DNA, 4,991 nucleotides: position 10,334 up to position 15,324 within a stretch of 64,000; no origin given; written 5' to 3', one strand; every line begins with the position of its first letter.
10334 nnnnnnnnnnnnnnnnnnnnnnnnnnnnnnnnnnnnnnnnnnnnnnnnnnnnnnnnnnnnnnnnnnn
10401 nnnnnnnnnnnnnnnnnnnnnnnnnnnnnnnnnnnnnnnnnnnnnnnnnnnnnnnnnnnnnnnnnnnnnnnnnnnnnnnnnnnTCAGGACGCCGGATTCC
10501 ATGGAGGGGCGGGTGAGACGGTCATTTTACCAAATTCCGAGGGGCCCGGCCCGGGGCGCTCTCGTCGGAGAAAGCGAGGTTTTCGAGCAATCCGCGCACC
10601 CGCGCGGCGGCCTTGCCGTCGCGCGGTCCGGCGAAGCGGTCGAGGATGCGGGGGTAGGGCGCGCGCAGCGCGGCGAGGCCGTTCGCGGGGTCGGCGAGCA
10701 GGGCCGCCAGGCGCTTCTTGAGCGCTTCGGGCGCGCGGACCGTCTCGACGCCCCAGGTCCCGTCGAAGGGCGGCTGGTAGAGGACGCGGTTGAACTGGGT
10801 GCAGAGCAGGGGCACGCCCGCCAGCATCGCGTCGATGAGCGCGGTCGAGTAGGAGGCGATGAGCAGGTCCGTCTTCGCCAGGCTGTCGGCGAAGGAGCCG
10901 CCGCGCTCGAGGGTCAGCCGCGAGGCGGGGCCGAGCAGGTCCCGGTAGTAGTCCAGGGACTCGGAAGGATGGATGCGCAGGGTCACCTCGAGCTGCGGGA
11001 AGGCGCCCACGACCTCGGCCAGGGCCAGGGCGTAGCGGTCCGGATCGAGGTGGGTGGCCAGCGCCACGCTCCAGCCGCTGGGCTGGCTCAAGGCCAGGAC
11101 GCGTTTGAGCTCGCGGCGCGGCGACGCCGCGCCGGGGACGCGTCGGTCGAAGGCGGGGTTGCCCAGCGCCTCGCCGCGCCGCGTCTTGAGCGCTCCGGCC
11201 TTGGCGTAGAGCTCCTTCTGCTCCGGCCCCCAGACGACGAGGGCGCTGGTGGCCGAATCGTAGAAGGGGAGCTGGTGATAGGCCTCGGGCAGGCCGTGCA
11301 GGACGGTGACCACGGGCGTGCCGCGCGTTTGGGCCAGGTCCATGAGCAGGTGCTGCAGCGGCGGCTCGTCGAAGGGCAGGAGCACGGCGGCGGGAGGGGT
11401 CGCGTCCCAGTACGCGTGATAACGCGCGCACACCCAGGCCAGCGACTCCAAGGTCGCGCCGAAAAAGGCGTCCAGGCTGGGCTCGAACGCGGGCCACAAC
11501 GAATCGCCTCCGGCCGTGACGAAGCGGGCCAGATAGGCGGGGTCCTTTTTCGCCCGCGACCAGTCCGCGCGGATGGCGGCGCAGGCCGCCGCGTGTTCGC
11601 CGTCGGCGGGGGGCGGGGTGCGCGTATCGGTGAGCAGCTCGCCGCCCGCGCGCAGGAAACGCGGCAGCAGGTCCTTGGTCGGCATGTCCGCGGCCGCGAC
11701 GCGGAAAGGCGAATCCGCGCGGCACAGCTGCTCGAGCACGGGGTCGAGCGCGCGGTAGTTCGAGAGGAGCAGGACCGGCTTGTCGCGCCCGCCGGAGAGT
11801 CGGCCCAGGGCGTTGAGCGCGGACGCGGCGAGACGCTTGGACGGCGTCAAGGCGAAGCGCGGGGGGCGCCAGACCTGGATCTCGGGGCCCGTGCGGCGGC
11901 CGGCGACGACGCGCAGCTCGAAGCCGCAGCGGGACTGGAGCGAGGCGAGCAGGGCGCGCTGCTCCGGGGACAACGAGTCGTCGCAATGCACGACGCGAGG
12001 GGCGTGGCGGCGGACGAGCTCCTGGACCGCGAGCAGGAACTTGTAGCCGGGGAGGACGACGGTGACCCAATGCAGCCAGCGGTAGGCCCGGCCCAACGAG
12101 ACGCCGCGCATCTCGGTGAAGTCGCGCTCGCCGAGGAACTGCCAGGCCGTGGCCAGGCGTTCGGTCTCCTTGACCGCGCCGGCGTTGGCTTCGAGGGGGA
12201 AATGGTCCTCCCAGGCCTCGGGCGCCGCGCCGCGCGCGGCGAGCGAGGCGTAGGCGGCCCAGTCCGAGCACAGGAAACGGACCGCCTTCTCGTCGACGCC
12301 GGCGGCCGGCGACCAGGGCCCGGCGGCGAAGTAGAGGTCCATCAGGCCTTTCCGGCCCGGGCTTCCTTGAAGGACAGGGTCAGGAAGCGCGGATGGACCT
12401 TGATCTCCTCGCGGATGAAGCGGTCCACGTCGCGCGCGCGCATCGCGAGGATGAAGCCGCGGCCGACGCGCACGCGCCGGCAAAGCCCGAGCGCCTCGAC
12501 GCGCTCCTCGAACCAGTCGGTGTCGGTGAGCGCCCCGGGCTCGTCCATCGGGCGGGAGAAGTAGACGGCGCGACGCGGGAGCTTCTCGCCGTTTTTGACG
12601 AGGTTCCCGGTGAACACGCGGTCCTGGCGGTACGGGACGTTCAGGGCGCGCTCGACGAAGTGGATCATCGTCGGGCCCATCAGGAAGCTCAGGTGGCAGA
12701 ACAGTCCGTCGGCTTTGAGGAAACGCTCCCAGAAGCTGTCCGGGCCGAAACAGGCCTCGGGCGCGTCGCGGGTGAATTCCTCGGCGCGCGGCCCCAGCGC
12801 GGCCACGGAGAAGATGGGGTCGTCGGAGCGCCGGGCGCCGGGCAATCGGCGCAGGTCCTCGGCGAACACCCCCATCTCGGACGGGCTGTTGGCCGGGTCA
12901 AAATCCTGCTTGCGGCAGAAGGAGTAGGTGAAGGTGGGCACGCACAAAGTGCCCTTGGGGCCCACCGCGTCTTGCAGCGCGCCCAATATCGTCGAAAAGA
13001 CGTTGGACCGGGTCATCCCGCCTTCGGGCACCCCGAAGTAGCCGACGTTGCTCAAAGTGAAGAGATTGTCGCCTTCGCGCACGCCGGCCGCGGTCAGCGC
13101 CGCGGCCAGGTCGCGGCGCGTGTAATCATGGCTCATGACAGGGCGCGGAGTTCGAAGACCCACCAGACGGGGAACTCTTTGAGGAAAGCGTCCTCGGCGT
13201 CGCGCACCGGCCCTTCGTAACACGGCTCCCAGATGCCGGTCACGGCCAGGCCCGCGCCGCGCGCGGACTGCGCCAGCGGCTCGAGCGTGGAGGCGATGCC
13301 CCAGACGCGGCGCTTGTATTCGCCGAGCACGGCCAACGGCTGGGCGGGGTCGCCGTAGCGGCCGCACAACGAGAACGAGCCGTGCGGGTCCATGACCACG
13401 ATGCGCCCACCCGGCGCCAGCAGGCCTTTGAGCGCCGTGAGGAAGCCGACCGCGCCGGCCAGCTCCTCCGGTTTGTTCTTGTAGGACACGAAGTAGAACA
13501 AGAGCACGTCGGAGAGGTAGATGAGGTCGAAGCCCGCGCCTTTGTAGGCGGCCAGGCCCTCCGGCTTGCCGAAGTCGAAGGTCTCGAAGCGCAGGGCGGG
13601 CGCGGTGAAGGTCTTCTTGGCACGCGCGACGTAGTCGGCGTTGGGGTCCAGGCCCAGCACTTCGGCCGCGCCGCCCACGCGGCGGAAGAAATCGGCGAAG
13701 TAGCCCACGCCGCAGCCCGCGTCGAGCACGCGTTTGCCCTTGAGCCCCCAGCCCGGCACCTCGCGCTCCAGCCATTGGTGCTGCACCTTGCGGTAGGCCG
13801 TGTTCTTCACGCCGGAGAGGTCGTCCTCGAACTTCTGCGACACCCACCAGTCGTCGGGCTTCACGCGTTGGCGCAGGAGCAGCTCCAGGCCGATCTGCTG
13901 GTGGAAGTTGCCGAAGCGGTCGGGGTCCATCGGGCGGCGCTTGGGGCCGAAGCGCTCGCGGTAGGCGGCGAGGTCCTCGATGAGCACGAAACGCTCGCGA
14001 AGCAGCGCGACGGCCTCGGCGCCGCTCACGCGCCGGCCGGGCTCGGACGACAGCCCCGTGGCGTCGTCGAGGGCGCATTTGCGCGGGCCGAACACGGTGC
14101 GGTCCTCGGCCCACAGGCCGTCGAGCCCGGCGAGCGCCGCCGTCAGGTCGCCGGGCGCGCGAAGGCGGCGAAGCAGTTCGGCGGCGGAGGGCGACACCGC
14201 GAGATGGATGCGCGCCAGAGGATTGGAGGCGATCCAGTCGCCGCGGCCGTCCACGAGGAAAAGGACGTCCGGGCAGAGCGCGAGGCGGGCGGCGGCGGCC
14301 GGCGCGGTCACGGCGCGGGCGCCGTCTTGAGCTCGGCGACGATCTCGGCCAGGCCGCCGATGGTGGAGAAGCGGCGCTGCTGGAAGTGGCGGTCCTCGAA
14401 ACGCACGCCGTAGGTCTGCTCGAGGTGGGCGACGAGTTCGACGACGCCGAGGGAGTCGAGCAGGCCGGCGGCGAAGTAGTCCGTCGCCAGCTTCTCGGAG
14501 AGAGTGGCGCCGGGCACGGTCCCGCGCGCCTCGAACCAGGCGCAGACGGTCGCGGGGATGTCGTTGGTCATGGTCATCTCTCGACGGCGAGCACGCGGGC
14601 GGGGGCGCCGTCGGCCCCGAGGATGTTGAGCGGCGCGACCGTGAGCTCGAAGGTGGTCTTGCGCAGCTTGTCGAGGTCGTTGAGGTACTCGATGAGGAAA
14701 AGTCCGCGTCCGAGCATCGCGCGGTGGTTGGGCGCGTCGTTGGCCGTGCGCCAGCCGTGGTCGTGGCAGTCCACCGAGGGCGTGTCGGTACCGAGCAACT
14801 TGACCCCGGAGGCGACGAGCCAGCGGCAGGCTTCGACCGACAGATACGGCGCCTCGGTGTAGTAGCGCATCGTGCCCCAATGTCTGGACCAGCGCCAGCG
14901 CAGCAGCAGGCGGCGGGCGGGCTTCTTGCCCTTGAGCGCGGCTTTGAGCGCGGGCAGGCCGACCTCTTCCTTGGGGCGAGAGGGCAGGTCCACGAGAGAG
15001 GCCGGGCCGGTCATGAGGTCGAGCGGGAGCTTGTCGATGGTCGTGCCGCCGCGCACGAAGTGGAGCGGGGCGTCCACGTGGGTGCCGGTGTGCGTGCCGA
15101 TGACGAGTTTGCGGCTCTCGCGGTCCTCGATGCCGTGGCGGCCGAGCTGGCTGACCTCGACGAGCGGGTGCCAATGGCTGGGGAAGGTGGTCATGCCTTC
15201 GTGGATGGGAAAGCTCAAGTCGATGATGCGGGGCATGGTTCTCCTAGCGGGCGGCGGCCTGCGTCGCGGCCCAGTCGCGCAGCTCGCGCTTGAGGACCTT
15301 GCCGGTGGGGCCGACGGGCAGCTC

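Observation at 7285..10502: Orphan 759-aa protein translationally coupled to an ArnA/FDH-type formyltransferase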

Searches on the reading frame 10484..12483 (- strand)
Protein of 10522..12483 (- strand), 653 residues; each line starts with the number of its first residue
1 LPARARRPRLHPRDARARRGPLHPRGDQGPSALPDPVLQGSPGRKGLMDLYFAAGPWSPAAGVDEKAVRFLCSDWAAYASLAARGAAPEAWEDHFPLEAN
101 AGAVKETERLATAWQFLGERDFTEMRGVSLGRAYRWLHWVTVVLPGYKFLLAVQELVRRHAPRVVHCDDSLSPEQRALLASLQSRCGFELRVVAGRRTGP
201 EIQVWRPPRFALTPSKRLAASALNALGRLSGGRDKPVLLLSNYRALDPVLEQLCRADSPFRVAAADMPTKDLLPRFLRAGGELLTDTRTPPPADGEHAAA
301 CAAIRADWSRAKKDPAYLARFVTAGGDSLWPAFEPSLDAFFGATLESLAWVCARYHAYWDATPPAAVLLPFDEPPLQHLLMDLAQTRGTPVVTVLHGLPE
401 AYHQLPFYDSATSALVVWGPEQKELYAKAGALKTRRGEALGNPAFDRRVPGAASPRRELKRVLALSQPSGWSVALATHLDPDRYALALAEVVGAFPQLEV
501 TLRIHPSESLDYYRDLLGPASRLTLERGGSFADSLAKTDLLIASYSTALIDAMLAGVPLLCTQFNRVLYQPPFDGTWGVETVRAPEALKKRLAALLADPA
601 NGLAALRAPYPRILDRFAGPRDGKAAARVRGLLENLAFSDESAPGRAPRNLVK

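Call 5: search_protein_families(library=pfam, proteins=[window:10484-12271:-, window:10522-12483:-], max_evalue=0.01)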
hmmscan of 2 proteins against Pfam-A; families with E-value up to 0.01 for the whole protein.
window:10484-12271:- (595 aa): 0 families

window:10522-12483:- (653 aa): 0 families

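Call 45: search_protein_families(library=pfam, proteins=[window:10522-12483:-], max_evalue=0.01)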
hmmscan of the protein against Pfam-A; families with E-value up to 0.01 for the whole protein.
window:10522-12483:- (653 aa): 0 families

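Call 49: search_solved_structures(query=window:10522-12345:-, max_evalue=10)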
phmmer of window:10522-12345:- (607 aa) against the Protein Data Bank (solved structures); distinct sequences matched with E-value up to 10: 0.

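Call 74: find_homologous_proteins(query=window:10525-12345:-)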
Query window:10525-12345:- (607 aa): 5 proteins with E <= 0.001 among 8000 candidates.
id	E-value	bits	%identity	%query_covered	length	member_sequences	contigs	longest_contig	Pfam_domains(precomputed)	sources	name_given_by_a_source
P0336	0.0e+0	1365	100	100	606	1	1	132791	-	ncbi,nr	ncbi:MAG: hypothetical protein SF051_09765 [Elusimicrobiota bacterium]|nr:hypothetical protein [Elus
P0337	0.0e+0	1019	78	100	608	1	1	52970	-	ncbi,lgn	-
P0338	9.1e-296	1000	75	100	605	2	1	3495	-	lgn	-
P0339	1.8e-292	989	76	99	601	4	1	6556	-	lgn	-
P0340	3.1e-114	401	40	97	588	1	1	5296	-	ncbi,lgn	-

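Call 86: predict_structure(alignment_id=A5)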
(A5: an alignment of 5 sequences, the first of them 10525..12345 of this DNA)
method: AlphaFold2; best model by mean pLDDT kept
length: 607 residues; sequences in the alignment: 5
mean_pLDDT: 67.2   pTM: 0.62
mean pLDDT of the five models: 67.2, 66.8, 63.3, 59.5, 46.5
residues with pLDDT >= 90: 20; 70-90: 301; 50-70: 176; < 50: 110
segments of 3 or more residues with pLDDT < 50: 1-4, 8-16, 152-165, 350-392, 406-408, 425-433, 518-529, 594-607
pLDDT, mean of each block of 10 residues (from residue 1): 47 48 58 51 64 67 77 81 69 68 79 75 69 80 71 42 50 70 68 76 86 84 80 76 68 87 89 79 80 76 80 84 63 71 64 36 29 33 31 57 53 81 41 62 83 82 72 78 74 77 69 70 41 71 90 87 69 66 78 48 33
secondary structure, 60 per line:
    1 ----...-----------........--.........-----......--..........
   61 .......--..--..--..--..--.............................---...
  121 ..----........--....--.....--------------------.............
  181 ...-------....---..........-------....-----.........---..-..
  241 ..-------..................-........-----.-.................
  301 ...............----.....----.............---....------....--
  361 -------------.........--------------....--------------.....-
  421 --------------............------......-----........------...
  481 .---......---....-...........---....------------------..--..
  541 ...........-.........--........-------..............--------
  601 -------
elements in order: E5-7 E22-26 H29-37 H45-48 H51-67 H86-114 E118-122 H127-134 H137-140 E143-147 H168-183 E191-194 H198-207 E215-218 H224-232 H239-242 H250-267 H269-275 H284-315 E320-324 H329-341 E345-348 H355-358 H374-382 H397-400 E415-419 H435-446 E453-458 H464-471 E478-481 H485-490 E494-497 H499-509 E513-516 H539-551 H553-561 H564-571 H579-592

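Call 88: fold_search(model_id=the predicted structure, library=pdb)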
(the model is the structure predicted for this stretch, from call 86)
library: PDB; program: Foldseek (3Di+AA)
matches with E <= 10: 1333; with E <= 0.001: 75
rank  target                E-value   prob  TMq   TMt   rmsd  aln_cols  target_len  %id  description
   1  3dzc_A                1.3e-08  1.00  0.35  0.52  10.5       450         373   15  2.35 Angstrom resolution structure of WecB (VC0917), a UDP-N-acetylglucosamine 2-epimerase from Vibrio cholerae. (released 2008-08-12)
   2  1v4v_A                1.7e-08  1.00  0.33  0.48   9.3       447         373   16  Crystal Structure Of UDP-N-Acetylglucosamine 2-Epimerase From Thermus Thermophilus HB8 (released 2003-12-02)
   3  3d0r_B                2.4e-08  1.00  0.34  0.50   9.1       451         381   13  Crystal structure of calG3 from Micromonospora echinospora determined in space group P2(1) (released 2008-06-24)
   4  5du2_B                4.2e-08  1.00  0.31  0.46  10.7       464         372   16  Structural analysis of EspG2 glycosyltransferase (released 2015-10-14)
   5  5du2_A                8.2e-08  1.00  0.31  0.47  10.7       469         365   15  Structural analysis of EspG2 glycosyltransferase (released 2015-10-14)
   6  3d0r_A                1.0e-07  1.00  0.34  0.50   9.3       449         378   12  Crystal structure of calG3 from Micromonospora echinospora determined in space group P2(1) (released 2008-06-24)
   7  3d0q_A                1.2e-07  1.00  0.35  0.51   9.1       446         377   12  Crystal structure of calG3 from Micromonospora echinospora determined in space group I222 (released 2008-06-24)
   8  3oti_A                3.2e-07  1.00  0.32  0.47  10.8       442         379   13  Crystal Structure of CalG3, Calicheamicin Glycostyltransferase, TDP and calicheamicin T0 bound form (released 2010-12-15)
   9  8dtf_A                6.9e-07  1.00  0.29  0.23  16.1       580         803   11  Cryo-EM structure of the full length Arabidopsis SPY with complete TPRs (released 2023-03-08)
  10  3beo_A                8.5e-07  1.00  0.35  0.52   8.9       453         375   12  A Structural Basis for the allosteric regulation of non-hydrolyzing UDP-GlcNAc 2-epimerases (released 2008-02-19)
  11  5enz_A                1.0e-06  1.00  0.36  0.55   8.4       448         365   12  S. aureus MnaA-UDP co-structure (released 2016-04-27)
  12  3l7j_B                1.2e-06  1.00  0.32  0.43  10.0       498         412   14  Structure of the Wall Teichoic Acid Polymerase TagF, H444N variant (released 2010-04-28)
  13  8dtg_A                1.4e-06  1.00  0.29  0.24  15.7       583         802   10  Cryo-EM structure of Arabidopsis SPY alternative conformation 1 (released 2023-03-08)
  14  3otg                  3.6e-06  1.00  0.32  0.46  10.3       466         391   16  Crystal Structure of CalG1, Calicheamicin Glycostyltransferase, TDP bound form (released 2010-12-15)
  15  8hjp_B                4.2e-06  1.00  0.34  0.45  11.0       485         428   10  Crystal structure of glycosyltransferase SgUGT94-289-3 in complex with UDP state 1 (released 2024-05-29)
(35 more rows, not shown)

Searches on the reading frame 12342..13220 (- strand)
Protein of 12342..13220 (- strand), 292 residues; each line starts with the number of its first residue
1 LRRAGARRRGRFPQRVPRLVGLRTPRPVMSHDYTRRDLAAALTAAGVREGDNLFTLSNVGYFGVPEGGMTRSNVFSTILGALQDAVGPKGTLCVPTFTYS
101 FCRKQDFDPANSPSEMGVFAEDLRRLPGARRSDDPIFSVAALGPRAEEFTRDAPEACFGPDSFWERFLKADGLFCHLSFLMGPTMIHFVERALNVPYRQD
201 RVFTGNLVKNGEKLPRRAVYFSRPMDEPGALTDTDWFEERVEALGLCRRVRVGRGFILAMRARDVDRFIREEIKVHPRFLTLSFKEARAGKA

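Call 16: search_protein_families(library=pfam, proteins=[window:12342-13220:-], max_evalue=0.01)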
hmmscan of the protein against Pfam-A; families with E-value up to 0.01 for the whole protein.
window:12342-13220:- (292 aa): 1 family
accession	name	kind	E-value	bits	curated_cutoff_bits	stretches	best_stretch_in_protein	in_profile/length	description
PF02522.19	Antibiotic_NAT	-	8.9e-33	114.2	25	1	76-271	17-229/232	Aminoglycoside 3-N-acetyltransferase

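Call 52: search_protein_families(library=ncbifam, proteins=[window:12342-13130:-], max_evalue=0.001)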
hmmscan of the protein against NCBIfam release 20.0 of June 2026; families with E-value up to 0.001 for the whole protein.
window:12342-13130:- (262 aa): 5 families
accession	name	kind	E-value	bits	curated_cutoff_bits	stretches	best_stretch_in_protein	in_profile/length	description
NF033082.0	AAC_3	equivalog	2.7e-21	76.1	270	2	76-238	84-253/262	aminoglycoside 3-N-acetyltransferase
NF033081.0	AAC_3_IV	equivalog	1.3e-19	70.6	420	1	7-248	3-231/252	AAC(3)-IV family aminoglycoside N-acetyltransferase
NF033080.0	AAC_3_II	subfamily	5.7e-10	39.1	480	1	77-169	86-182/268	AAC(3)-II family aminoglycoside N-acetyltransferase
NF033180.1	AAC_3_VIII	exception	2.9e-09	36.6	560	1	84-187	108-213/286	aminoglycoside N-acetyltransferase AAC(3)-VIII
NF033612.0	AAC_3_VIa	exception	5.6e-07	29.1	675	1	76-185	103-216/298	aminoglycoside N-acetyltransferase AAC(3)-VIa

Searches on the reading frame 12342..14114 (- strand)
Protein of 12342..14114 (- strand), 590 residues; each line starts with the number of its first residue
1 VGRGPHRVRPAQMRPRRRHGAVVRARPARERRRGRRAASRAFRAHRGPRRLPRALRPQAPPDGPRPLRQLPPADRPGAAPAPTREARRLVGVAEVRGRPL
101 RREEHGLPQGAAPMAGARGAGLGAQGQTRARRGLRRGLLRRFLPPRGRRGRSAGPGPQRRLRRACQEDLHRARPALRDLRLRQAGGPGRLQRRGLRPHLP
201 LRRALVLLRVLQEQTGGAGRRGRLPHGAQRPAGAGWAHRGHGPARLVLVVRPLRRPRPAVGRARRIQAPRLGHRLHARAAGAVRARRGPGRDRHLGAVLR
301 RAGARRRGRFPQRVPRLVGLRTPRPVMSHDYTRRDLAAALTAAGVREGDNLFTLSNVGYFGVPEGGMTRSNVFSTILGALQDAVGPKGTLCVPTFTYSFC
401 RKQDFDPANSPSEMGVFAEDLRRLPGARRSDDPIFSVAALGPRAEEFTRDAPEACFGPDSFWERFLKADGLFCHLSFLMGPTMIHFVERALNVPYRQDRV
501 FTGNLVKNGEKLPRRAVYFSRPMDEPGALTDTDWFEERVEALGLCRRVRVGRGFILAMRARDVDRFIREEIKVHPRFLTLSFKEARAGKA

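Call 5: search_protein_families(library=pfam, proteins=[window:12342-14114:-], max_evalue=0.01)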
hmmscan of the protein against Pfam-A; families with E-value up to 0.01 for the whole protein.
window:12342-14114:- (590 aa): 1 family
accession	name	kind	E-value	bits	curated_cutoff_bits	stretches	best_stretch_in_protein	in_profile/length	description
PF02522.19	Antibiotic_NAT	-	4.8e-32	111.8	25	1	374-569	17-229/232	Aminoglycoside 3-N-acetyltransferase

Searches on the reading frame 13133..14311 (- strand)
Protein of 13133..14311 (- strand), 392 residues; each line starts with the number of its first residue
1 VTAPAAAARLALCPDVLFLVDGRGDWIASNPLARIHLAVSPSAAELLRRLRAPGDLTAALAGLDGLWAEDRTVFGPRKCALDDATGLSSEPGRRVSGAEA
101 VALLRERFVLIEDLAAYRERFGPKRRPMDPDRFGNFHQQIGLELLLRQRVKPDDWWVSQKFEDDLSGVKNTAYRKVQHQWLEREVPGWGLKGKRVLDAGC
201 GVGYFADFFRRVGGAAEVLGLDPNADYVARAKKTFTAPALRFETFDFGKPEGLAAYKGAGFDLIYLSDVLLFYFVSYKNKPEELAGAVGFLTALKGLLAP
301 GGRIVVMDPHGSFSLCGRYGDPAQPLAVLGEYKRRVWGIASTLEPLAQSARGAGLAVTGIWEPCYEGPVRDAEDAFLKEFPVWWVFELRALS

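Call 5: search_protein_families(library=pfam, proteins=[window:13133-14311:-], max_evalue=0.01)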
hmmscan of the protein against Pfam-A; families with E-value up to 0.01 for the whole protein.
window:13133-14311:- (392 aa): 9 families
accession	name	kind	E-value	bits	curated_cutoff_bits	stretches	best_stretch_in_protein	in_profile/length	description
PF13489.12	Methyltransf_23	-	4.3e-11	43.3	27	1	187-313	18-123/164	Methyltransferase domain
PF13847.12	Methyltransf_31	-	1.1e-10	41.8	27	1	191-310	3-113/145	Methyltransferase domain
PF13649.12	Methyltransf_25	-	3.6e-09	37.6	27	1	195-276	1-78/97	Methyltransferase domain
PF08242.18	Methyltransf_12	-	7e-08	33.5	30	1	196-304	1-98/98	Methyltransferase domain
PF08241.18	Methyltransf_11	-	9.7e-08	33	21.2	1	196-305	1-94/95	Methyltransferase domain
PF08003.17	Methyltransf_9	-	2.4e-05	23.9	23.8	1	177-230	101-153/315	Protein of unknown function (DUF1698)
PF05175.20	MTS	-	0.00054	20.1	23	1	192-264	32-102/170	Methyltransferase small domain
PF01728.25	FtsJ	-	0.0021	18.4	24.1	1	191-271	21-101/181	FtsJ-like methyltransferase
PF01135.25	PCMT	-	0.0051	17.1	20.3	0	191-240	73-123/210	Protein-L-isoaspartate(D-aspartate) O-methyltransferase (PCMT)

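Call 52: search_protein_families(library=ncbifam, proteins=[window:13133-14311:-], max_evalue=0.001)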
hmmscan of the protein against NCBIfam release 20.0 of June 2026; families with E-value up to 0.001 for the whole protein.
window:13133-14311:- (392 aa): 11 families
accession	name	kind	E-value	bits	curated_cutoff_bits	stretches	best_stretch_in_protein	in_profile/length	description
NF043040.1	corrin_prot_MT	hypoth_equivalog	8.7e-07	28.6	180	1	191-308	41-149/216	corrinoid protein-associated methyltransferase CpaM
TIGR04290.1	meth_Rta_06860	hypoth_equivalog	1.1e-06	28.3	300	1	173-251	32-105/226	TIGR04290 family methyltransferase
TIGR02021.1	BchM-ChlM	equivalog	1.4e-06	27.9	158.9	1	164-275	25-133/218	magnesium protoporphyrin IX methyltransferase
TIGR00452.1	TIGR00452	equivalog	1.4e-05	24.1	275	1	189-305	115-218/316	tRNA 5-methoxyuridine(34)/uridine 5-oxyacetic acid(34) synthase CmoB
NF045667.1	MTase_DVU1556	equivalog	3.2e-05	23.5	155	1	191-236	22-66/213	DVU_1556 family methyltransferase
TIGR01983.1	UbiG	equivalog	6.9e-05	22.2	102.95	1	184-270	45-126/228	bifunctional 2-polyprenyl-6-hydroxyphenol methylase/3-demethylubiquinol 3-O-methyltransferase UbiG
NF011650.0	PRK15068.1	equivalog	7e-05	21.8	209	1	190-230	121-160/324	tRNA 5-methoxyuridine(34)/uridine 5-oxyacetic acid(34) synthase CmoB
NF045825.1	FAmtase_mtf2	equivalog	0.00018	20.8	400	1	189-243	56-110/248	fatty-acid O-methyltransferase Mtf2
NF041537.1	ArsM_AhpD_UU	exception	0.00031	19.7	510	1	191-308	76-182/345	arsenite methyltransferase/AhpD domain selenoprotein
NF045823.1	PthPhpthDimycoMt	equivalog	0.00034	19.9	300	1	189-244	64-119/256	phthiotriol/phenolphthiotriol dimycocerosates methyltransferase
NF047649.1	MTase_UXPK_star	exception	0.00045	19.3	460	1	192-272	78-158/283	methyltransferase/UXPK-star double selenoprotein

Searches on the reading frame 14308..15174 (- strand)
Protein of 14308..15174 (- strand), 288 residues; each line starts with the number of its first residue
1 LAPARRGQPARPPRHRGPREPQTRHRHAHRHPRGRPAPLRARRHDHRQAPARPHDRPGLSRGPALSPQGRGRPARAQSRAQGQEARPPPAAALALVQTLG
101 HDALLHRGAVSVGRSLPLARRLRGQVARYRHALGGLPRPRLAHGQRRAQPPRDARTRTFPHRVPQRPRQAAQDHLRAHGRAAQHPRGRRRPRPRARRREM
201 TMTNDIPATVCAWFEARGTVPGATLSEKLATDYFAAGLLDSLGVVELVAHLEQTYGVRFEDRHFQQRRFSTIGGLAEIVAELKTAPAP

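Call 5: search_protein_families(library=pfam, proteins=[window:14308-15174:-], max_evalue=0.01)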
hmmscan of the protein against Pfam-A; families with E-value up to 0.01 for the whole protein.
window:14308-15174:- (288 aa): 1 family
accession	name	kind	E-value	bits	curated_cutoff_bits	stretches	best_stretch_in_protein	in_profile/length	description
PF00550.31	PP-binding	-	7.8e-07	29.7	20.8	1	228-277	19-65/67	Phosphopantetheine attachment site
